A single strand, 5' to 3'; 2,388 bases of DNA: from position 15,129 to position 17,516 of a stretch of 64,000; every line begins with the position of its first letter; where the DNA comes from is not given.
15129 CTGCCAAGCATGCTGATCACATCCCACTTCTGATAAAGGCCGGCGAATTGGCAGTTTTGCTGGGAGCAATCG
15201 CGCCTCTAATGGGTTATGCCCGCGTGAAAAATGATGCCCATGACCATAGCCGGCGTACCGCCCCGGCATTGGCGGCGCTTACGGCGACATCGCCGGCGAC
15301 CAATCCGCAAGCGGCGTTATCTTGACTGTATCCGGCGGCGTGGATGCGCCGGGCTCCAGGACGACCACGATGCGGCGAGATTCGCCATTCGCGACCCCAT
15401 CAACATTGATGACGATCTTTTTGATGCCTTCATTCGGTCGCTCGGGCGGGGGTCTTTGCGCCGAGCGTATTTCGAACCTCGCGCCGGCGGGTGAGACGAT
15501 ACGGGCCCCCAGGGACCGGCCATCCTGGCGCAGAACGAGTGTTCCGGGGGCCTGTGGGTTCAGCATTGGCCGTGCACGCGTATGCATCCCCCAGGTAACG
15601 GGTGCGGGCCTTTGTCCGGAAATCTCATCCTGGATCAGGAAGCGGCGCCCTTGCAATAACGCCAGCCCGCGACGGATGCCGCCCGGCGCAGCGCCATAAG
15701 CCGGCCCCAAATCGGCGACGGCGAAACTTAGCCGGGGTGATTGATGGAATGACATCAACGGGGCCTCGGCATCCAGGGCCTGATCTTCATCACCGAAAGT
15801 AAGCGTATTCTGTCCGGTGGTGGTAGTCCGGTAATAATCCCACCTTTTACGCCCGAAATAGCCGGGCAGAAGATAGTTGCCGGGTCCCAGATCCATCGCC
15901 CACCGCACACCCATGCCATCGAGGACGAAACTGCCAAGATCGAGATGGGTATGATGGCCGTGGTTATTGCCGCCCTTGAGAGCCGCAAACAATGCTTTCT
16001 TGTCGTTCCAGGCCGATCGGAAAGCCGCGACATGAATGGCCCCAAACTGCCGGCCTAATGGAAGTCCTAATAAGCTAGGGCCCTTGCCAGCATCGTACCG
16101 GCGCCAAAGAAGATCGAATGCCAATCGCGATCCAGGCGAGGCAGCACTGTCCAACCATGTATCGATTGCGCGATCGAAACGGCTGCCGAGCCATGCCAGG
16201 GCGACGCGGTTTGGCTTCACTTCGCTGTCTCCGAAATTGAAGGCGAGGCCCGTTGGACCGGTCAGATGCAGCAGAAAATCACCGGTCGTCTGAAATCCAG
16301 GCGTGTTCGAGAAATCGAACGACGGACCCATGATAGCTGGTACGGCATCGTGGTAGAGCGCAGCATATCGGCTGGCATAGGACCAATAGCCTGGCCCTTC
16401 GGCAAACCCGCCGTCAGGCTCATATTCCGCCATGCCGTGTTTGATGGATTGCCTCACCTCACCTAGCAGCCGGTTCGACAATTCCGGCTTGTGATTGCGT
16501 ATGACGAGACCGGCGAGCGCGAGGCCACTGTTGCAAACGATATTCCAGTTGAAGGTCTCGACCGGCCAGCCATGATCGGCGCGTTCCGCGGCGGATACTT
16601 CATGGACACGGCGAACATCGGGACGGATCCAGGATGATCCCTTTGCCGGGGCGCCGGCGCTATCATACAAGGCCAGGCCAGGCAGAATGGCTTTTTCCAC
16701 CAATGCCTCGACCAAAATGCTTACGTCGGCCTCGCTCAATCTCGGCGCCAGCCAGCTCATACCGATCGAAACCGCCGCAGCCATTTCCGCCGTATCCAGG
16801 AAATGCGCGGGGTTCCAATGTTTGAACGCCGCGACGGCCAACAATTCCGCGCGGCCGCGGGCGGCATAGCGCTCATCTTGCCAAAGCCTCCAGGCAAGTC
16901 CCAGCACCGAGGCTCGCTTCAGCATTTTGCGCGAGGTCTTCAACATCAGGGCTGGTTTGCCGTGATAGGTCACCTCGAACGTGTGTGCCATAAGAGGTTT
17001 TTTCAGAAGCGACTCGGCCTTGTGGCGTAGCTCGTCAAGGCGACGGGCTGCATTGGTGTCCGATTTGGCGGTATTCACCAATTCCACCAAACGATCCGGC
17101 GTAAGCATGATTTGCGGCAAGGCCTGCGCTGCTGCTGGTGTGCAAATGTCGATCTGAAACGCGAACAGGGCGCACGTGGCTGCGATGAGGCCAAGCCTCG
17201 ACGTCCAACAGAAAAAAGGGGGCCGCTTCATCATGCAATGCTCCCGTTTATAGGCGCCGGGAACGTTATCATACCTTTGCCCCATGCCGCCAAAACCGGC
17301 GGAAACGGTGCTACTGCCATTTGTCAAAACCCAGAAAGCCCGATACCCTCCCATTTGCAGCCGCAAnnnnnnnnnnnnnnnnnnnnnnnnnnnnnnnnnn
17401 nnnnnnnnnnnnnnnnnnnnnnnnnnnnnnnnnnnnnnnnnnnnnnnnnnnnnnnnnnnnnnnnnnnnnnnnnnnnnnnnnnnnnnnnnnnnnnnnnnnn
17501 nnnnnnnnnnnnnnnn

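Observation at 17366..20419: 1032-aa secreted hexaheme c-type cytochrome with a long haem-free C-terminal domain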

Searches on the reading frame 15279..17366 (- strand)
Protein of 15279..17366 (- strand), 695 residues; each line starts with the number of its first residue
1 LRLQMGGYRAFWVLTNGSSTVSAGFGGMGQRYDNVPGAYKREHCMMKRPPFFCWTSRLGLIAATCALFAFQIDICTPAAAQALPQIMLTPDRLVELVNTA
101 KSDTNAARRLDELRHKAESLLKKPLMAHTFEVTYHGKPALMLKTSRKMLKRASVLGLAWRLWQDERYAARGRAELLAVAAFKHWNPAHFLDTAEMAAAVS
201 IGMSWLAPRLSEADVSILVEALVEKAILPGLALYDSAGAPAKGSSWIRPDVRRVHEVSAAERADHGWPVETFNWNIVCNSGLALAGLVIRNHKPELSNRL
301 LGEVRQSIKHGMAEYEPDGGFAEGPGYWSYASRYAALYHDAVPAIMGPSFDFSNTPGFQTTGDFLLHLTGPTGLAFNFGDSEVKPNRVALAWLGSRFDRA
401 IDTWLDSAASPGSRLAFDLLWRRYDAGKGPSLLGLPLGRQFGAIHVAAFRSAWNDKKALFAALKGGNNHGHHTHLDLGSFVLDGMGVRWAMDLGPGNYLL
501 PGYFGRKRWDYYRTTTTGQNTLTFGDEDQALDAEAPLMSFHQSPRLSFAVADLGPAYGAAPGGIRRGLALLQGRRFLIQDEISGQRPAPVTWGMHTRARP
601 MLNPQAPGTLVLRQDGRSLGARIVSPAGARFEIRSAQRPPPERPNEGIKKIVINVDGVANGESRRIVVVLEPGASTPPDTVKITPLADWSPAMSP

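Call 3: search_protein_families(library=pfam, proteins=[window:15279-17366:-], max_evalue=1)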
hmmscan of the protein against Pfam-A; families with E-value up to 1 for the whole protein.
window:15279-17366:- (695 aa): 2 families
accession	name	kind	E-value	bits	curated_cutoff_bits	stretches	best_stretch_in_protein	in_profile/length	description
PF07940.18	Hepar_II_III_C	-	9.4e-11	42.1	24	1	461-617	28-187/237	Heparinase II/III-like, C-terminal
PF05067.18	Mn_catalase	-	0.19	11.1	27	1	456-490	95-129/284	Manganese containing catalase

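Call 4: search_protein_families(library=ncbifam, proteins=[window:15279-17366:-], max_evalue=1)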
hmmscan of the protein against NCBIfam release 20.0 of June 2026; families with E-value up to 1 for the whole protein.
window:15279-17366:- (695 aa): 1 family
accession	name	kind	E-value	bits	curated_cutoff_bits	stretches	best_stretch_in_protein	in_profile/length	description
NF045571.1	HepHepsulflyase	equivalog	0.0002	19.4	600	1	415-525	350-459/774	heparin/heparin-sulfate lyase HepB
